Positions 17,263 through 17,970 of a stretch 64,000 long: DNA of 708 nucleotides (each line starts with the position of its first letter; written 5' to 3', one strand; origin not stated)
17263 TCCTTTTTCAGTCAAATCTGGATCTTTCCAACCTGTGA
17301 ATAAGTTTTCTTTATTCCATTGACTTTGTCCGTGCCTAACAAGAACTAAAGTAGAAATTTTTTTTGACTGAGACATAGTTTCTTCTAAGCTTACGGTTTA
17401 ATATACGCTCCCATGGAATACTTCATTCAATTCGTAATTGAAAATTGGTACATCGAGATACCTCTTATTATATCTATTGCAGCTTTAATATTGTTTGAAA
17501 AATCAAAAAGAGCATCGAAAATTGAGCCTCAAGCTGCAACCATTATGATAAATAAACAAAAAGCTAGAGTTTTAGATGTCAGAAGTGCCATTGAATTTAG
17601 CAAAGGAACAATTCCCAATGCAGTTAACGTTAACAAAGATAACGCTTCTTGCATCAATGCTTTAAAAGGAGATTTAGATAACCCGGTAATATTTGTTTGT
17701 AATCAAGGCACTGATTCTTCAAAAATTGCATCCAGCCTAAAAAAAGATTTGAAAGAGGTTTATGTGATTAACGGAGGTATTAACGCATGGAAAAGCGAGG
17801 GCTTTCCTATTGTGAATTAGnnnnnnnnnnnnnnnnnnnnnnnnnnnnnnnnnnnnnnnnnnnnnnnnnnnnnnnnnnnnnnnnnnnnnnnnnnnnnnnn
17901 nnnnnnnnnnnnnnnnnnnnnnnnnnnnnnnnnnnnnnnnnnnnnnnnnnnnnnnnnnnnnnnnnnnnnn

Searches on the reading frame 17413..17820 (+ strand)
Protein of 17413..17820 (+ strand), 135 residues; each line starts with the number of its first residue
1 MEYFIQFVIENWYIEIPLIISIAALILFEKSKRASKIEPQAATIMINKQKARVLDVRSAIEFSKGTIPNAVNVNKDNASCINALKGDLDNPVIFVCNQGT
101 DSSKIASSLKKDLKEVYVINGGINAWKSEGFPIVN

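Call 3: search_protein_families(library=pfam, proteins=[window:17413-17820:+], max_evalue=1)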
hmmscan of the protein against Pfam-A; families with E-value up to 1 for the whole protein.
window:17413-17820:+ (135 aa): 2 families
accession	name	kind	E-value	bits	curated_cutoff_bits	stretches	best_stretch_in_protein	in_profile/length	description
PF00581.25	Rhodanese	-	1.1e-17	64.8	22.2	1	45-129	8-102/102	Rhodanese-like domain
PF20239.3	DUF6596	-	0.076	13.7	27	1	19-55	51-87/102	Family of unknown function (DUF6596)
